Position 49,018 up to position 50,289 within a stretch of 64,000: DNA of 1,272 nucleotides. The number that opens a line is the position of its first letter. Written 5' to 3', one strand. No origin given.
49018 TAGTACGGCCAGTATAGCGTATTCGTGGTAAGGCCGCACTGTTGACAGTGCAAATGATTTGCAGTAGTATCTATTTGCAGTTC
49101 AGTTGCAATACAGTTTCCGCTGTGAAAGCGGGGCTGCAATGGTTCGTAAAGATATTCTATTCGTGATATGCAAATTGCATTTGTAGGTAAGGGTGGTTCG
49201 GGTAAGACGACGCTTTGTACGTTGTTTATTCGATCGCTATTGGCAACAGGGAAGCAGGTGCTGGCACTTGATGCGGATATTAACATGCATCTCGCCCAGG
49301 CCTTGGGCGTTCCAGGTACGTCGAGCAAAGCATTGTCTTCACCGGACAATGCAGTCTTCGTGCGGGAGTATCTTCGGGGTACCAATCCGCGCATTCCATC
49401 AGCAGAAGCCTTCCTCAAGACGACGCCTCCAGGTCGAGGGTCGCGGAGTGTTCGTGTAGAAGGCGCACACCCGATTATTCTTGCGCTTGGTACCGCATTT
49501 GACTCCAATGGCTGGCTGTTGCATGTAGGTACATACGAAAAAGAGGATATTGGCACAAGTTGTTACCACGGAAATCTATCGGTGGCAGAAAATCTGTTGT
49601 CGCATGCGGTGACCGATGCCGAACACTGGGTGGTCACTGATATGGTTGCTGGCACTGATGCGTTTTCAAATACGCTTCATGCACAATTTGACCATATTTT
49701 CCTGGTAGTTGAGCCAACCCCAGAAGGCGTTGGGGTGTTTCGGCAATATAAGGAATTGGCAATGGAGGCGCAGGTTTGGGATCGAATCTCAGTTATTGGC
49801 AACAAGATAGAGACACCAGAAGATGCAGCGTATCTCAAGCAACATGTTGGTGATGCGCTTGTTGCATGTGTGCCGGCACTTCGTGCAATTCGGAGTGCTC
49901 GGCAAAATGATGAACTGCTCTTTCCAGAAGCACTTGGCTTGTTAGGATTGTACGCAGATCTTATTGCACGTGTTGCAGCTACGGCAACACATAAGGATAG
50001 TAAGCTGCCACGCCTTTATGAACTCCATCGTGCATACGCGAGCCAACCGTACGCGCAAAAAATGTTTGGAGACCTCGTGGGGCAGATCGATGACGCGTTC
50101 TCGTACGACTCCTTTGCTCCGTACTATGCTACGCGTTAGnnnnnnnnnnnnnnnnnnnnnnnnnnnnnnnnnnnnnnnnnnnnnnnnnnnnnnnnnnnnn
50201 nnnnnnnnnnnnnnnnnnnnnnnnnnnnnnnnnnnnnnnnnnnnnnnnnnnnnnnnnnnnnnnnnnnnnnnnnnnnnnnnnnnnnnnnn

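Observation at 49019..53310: Operon under a Fur-family-type 7-1-7 palindromic operator: CooC-like metallochaperone ATPase, fold-III PLP decarboxylase, CysK-like/rhodanese fusion and Fur homolog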

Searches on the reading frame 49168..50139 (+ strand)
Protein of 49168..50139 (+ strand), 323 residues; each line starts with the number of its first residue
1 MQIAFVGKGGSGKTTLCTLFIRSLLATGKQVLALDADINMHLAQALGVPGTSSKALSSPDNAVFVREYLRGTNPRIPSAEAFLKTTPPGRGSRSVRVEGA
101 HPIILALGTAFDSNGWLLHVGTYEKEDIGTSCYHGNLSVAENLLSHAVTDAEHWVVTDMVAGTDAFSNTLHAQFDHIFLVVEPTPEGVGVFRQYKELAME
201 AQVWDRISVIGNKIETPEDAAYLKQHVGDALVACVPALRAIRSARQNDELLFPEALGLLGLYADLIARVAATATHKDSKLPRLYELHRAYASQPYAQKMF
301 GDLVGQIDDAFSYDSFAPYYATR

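Call 3: search_protein_families(library=pfam, proteins=[window:49168-50139:+], max_evalue=0.01)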
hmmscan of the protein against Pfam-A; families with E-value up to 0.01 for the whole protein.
window:49168-50139:+ (323 aa): 6 families
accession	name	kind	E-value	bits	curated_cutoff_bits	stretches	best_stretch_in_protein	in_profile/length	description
PF01656.29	CbiA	-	9.7e-09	35.7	25.4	1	7-176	6-54/125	CobQ/CobB/MinD/ParA nucleotide binding domain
PF13614.12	AAA_31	-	1.5e-05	25.4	27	1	7-48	9-50/177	AAA domain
PF16575.11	CLP1_P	-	0.00047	20.5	26.6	1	7-53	1-44/188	mRNA cleavage and polyadenylation factor CLP1 P-loop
PF00142.24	Fer4_NifH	-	0.0015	18.5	25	1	1-37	1-37/271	4Fe-4S iron sulfur cluster binding proteins, NifH/frxC family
PF10609.15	ParA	-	0.0025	17.7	27.1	1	6-39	10-43/246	NUBPL iron-transfer P-loop NTPase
PF00005.33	ABC_tran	-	0.003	18.6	25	1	3-40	14-51/137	ABC transporter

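Call 4: search_protein_families(library=ncbifam, proteins=[window:49168-50139:+], max_evalue=0.01)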
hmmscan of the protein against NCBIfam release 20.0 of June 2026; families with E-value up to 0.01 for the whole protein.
window:49168-50139:+ (323 aa): 8 families
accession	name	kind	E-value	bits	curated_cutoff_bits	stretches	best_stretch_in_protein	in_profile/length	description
TIGR03371.1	cellulose_yhjQ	equivalog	2.9e-07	30.3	157.85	1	8-57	10-59/246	cellulose biosynthesis protein BcsQ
TIGR01969.1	minD_arch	subfamily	7.3e-06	25.3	201.75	1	6-41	7-42/251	cell division ATPase MinD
NF041546.1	ParA_partition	equivalog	6.4e-05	22.6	180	1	7-40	7-40/203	ParA family partition ATPase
NF047398.1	AAA_KGGVGR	domain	0.00022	21.6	90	1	8-38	11-41/190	KGGVGR-motif variant AAA ATPase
NF008669.0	PRK11670.1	equivalog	0.0017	17.3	348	0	6-61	114-167/369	iron-sulfur cluster carrier protein ApbC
NF002059.0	PRK00889.1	subfamily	0.0028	17.4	244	1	3-47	8-53/177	adenylyl-sulfate kinase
TIGR01968.1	minD_bact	equivalog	0.0055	16.1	212.9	0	6-40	8-42/261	septum site-determining protein MinD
TIGR01281.1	DPOR_bchL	equivalog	0.0092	15.4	345.15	0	1-37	1-37/268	ferredoxin:protochlorophyllide reductase (ATP-dependent) iron-sulfur ATP-binding protein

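Call 10: find_homologous_proteins(query=window:49168-50139:+, max_evalue=0.00001)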
Query window:49168-50139:+ (323 aa): 3408 proteins with E <= 0.00001 among 8000 candidates; the best 120 are listed.
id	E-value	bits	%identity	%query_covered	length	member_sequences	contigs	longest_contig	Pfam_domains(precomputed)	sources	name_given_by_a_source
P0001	1.2e-212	723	100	100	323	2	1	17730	PF01656.30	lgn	-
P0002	2.3e-103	364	56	97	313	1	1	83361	PF01656.30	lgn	-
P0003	8.4e-100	352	53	97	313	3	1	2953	PF10609.16,PF01656.30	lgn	-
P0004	1.5e-92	329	50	97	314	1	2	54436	PF01656.30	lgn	-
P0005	7.0e-92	326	49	97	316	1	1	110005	PF00142.25,PF01656.30,PF13614.13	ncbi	-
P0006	1.6e-91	325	50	97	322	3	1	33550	PF01656.30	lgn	-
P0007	2.9e-90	321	49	97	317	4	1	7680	PF01656.30,PF13614.13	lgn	-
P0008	7.3e-90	320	50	98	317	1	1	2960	PF10609.16,PF01656.30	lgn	-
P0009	2.7e-89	318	52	97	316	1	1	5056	PF10609.16,PF01656.30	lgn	-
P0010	4.2e-89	317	50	97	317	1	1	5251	PF01656.30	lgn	-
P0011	1.1e-88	316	51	96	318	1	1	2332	PF01656.30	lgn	-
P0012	2.4e-88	315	48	97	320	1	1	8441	PF10609.16,PF01656.30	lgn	-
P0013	4.8e-88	314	50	97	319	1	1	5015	PF00142.25,PF10609.16,PF01656.30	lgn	-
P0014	7.6e-88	313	48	97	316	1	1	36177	PF00142.25,PF10609.16,PF01656.30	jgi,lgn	jgi:CO dehydrogenase maturation factor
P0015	7.8e-88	313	51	96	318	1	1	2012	PF01656.30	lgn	-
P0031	2.1e-84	302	48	97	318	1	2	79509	PF00142.25,PF10609.16,PF01656.30,PF13614.13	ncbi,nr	ncbi:MAG TPA: AAA family ATPase [Patescibacteria group bacterium]|nr:AAA family ATPase [Patescibacte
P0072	1.9e-80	289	48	95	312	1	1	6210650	PF10609.16,PF01656.30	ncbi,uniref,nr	ncbi:CO dehydrogenase maturation factor [Micromonospora nigra]|uniref:CO dehydrogenase maturation fa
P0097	2.3e-79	285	45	97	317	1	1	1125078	PF01656.30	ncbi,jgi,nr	ncbi:hypothetical protein AQV86_04820 [Nanohaloarchaea archaeon SG9]|nr:hypothetical protein AQV86_0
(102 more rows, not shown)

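Call 11: find_encoding_contigs(protein=P0072, flank=8000, max_places=2)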
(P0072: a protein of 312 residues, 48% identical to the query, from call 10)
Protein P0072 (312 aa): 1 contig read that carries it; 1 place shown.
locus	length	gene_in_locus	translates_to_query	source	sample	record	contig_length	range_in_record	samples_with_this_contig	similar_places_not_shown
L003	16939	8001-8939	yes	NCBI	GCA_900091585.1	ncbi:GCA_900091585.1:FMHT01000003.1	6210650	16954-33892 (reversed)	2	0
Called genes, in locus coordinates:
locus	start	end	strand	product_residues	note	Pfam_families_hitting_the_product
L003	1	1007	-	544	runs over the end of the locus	PF00342:PGI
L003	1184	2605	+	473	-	PF00479:G6PD_N, PF02781:G6PD_C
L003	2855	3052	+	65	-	-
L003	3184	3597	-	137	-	-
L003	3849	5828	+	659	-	PF00150:Cellulase, PF00041:fn3, PF00553:CBM_2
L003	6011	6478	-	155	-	PF00355:Rieske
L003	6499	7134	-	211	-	PF20139:DUF6529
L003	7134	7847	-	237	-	-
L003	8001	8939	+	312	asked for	PF01656:CbiA, PF10609:ParA (faint)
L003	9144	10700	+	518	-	PF02784:Orn_Arg_deC_N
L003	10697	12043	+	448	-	PF00291:PALP, PF00581:Rhodanese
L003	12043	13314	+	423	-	PF00266:Aminotran_5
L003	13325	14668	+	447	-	PF01071:GARS_A, PF02655:ATP-grasp_3 (weak), PF13535:ATP-grasp_4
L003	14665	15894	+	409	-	-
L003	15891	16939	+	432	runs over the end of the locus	PF07690:MFS_1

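Call 12: find_encoding_contigs(protein=P0097, flank=8000, max_places=2)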
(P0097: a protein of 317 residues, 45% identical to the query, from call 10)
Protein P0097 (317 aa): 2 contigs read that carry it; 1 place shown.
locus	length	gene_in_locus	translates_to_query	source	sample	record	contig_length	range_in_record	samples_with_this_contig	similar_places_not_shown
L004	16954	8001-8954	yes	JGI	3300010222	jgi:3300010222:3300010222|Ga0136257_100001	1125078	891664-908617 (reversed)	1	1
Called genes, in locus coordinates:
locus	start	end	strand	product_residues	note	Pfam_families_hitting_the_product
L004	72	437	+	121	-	PF03259:Robl_LC7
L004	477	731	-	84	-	PF00462:Glutaredoxin, PF13417:GST_N_3, PF13409:GST_N_2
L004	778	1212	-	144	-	PF00293:NUDIX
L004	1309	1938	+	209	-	PF03193:RsgA_GTPase (faint), PF00071:Ras (faint), PF01926:MMR_HSR1, PF02421:FeoB_N (faint), PF00009:GTP_EFTU (weak)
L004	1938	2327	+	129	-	PF09846:OapB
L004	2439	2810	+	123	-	PF09845:OapC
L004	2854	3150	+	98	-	-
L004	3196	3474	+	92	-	PF20068:Amphi-Trp (weak)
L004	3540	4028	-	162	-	-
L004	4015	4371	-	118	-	-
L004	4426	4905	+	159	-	-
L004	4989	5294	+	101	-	-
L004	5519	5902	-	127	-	PF01402:RHH_1 (faint), PF08753:NikR_C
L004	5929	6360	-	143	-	PF02195:ParB_N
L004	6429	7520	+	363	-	PF02492:cobW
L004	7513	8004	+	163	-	-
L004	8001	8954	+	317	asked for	PF01656:CbiA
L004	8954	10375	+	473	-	PF01168:Ala_racemase_N (weak), PF02784:Orn_Arg_deC_N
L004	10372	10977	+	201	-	-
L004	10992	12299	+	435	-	PF00291:PALP, PF00581:Rhodanese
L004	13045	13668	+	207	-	-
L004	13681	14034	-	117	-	-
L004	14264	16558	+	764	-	-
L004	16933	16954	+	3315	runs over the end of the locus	PF01835:MG2 (faint), PF02210:Laminin_G_2 (faint), PF13385:Laminin_G_3, PF00054:Laminin_G_1 (faint), PF13385:Laminin_G_3, PF01935:DUF87, PF04851:ResIII (weak), PF05872:HerA_C (weak)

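Call 13: find_encoding_contigs(protein=P0031, flank=8000, max_places=2)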
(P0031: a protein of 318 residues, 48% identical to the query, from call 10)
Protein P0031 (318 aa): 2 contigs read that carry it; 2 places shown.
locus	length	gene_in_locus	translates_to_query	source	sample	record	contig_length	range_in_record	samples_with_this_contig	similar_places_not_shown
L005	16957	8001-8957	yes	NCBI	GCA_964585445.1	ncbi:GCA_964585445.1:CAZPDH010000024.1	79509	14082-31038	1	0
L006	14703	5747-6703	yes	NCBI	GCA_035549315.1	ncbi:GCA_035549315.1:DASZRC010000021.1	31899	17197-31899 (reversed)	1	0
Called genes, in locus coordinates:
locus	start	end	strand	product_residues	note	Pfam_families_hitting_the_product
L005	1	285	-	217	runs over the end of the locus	-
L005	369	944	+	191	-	PF08922:DUF1905, PF13376:OmdA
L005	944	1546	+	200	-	PF00300:His_Phos_1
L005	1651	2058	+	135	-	-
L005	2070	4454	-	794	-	PF00479:G6PD_N, PF02781:G6PD_C, PF02826:2-Hacid_dh_C (weak), PF01488:Shikimate_DH (faint), PF03446:NAD_binding_2, PF00393:6PGD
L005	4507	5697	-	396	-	PF00390:malic, PF03949:Malic_M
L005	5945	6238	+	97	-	-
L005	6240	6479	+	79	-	-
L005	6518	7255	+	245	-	-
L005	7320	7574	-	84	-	PF01541:GIY-YIG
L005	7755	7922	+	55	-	-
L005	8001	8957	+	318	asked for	PF00142:Fer4_NifH (weak), PF01656:CbiA, PF10609:ParA (faint), PF13614:AAA_31 (weak)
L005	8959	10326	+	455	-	PF02784:Orn_Arg_deC_N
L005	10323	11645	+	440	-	PF00291:PALP, PF00581:Rhodanese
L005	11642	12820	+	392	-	PF00266:Aminotran_5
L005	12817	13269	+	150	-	PF01475:FUR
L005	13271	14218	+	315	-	PF01297:ZnuA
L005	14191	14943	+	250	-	PF00005:ABC_tran, PF13304:AAA_21 (weak)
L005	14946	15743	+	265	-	PF00950:ABC-3, PF01032:FecCD (weak)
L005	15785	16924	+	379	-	PF07907:YibE_F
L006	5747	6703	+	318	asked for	PF00142:Fer4_NifH (weak), PF01656:CbiA, PF10609:ParA (faint), PF13614:AAA_31 (weak)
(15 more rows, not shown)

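Call 17: find_related_loci(query=A1, collection=genome_contigs, flank=8000)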
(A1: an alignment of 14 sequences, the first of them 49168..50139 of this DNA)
Query A1 (323 aa) in genome_contigs; peptide patterns used: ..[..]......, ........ (x = any residue, [..] = any of these).
599 stretches matched a pattern (row limit reached: there are more); 586 encode a relative of the query (tblastn E <= 1e-3); the best 80 are kept; 80 distinct loci.
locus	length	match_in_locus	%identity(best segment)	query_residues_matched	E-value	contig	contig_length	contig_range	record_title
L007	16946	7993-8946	46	1-318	6e-91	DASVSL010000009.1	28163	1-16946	MAG TPA_asm: Candidatus Saccharimonadales bacterium isolate SMAG_U3261 k141_391506, whole genome shotgun sequence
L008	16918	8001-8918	46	1-306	2e-84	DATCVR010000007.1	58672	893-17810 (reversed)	MAG TPA_asm: Jiangellaceae bacterium isolate SMAG_U7390 k141_161438, whole genome shotgun sequence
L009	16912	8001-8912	49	1-306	3e-84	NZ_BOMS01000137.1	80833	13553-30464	Actinoplanes palleronii strain NBRC 14916 sequence137, whole genome shotgun sequence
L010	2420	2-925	44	7-313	1e-86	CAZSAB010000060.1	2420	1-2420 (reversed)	MAG TPA_asm: uncultured archaeon isolate SRP090399_co2_41 genome assembly, contig: NODE_11772_length_2420_cov_49.419873,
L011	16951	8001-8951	44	1-317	1e-83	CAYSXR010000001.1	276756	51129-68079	MAG TPA_asm: uncultured Gammaproteobacteria bacterium isolate SRP286056_co2_340 genome assembly, contig: NODE_22_length_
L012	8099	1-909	46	11-312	2e-82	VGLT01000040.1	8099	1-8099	MAG: Candidatus Uhrbacteria bacterium isolate M_DeepCast_50m_m1_090 M_DeepCast_50m_m1_090_Ga0194121_10016285, whole geno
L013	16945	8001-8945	42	1-313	1e-80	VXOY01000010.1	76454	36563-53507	MAG: Candidatus Spechtbacteria bacterium SB0662_bin_43 NODE_332_length_76454_cov_52.798047, whole genome shotgun sequenc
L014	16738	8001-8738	54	1-246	3e-79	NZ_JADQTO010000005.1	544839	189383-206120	Actinoplanes aureus strain NEAU-A11 Scaffold5, whole genome shotgun sequence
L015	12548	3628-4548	46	1-307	1e-79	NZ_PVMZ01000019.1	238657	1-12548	Actinoplanes italicus strain DSM 43146 Ga0180974_119, whole genome shotgun sequence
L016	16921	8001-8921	44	1-307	2e-78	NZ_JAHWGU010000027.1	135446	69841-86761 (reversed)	Actinoplanes sp. DH11 NODE_27_length_135446_cov_24.003200/1-135446, whole genome shotgun sequence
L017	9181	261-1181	46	1-307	2e-78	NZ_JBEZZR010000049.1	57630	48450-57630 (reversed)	Actinoplanes sp. NPDC023936 NPDC023936_64_G11.ctg-0049, whole genome shotgun sequence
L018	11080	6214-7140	45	1-309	1e-76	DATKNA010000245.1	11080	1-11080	MAG TPA_asm: Kineosporiaceae bacterium isolate SMAG_U14725 k141_201284, whole genome shotgun sequence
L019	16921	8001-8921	47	1-307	5e-75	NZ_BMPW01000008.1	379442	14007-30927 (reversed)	Actinoplanes campanulatus strain JCM 3059 sequence008, whole genome shotgun sequence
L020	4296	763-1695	39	1-316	7e-74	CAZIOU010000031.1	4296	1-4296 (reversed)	MAG TPA_asm: uncultured Gammaproteobacteria bacterium isolate SRP286056_co1_85 genome assembly, contig: NODE_31412_lengt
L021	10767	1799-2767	43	1-321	4e-73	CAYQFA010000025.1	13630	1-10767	MAG TPA_asm: uncultured Candidatus Saccharibacteria bacterium isolate binchicken_co3_503 genome assembly, contig: NODE_1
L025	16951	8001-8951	40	1-313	6e-70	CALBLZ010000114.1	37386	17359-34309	MAG TPA_asm: uncultured Candidatus Berkelbacteria bacterium isolate SRR5576005_bin.117_CONCOCT_v1.1_MAG genome assembly,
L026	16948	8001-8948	40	1-312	3e-69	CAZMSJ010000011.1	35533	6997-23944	MAG TPA_asm: uncultured Gammaproteobacteria bacterium isolate SRP298887_co1_344 genome assembly, contig: NODE_914_length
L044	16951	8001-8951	38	1-314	3e-65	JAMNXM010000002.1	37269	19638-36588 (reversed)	MAG: Candidatus Paceibacterota bacterium isolate gw_gwSRR_metabat.10 gw_C224, whole genome shotgun sequence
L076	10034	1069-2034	39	1-316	5e-64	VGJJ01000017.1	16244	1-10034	MAG: Candidatus Iainarchaeum archaeon isolate M_DeepCast_50m_m2_156 M_DeepCast_50m_m2_156_Ga0194121_10006122, whole geno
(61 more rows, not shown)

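Call 22: search_solved_structures(query=A1, max_evalue=0.001)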
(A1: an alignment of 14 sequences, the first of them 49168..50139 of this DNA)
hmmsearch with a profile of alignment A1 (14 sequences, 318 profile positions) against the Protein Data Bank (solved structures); distinct sequences matched with E-value up to 0.001: 15.
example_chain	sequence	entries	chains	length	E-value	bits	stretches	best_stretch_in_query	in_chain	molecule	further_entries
3kje_A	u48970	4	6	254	1e-20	77.5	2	104-239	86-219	CO dehydrogenase/acetyl-CoA synthase complex, accessory protein CooC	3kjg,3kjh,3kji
1hyq_A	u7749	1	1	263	2.3e-07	33.6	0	6-45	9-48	CELL DIVISION INHIBITOR (MIND-1)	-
9nbl_A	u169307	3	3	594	2.7e-07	33.3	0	5-50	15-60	Arsenite transporter ATPase-like protein,arsA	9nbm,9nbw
1f48_A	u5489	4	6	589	1.8e-06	30.6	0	5-40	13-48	ARSENITE-TRANSLOCATING ATPASE | ARSENICAL PUMP-DRIVING ATPASE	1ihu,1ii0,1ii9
4rz2_A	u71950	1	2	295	1.3e-05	27.8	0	6-41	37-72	Site-determining protein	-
9nbo_A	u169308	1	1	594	2e-05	27.2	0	5-50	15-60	Arsenite transporter ATPase-like protein,arsA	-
10zk_E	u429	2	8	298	2.7e-05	26.8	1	2-62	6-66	Nitrogenase iron protein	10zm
1g3q_A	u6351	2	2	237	3.5e-05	26.4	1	6-49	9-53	CELL DIVISION INHIBITOR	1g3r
4v03_A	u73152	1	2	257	4.5e-05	26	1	6-41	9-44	SITE-DETERMINING PROTEIN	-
1ion_A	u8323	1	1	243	7.8e-05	25.3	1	6-49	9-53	PROBABLE CELL DIVISION INHIBITOR MIND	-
3kb1_A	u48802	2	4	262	0.00018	24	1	3-38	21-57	Nucleotide-binding protein | Iron-sulfur cluster carrier protein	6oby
4rz3_A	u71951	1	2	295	0.00022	23.8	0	148-253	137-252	Site-determining protein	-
5j1j_A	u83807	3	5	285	0.00033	23.2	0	7-48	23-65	Site-determining protein | Transcriptional antiactivator FleN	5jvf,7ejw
2ph1_A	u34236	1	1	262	0.00042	22.8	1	5-38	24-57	Nucleotide-binding protein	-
4v02_A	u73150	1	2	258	0.00071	22.1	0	6-41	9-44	SITE-DETERMINING PROTEIN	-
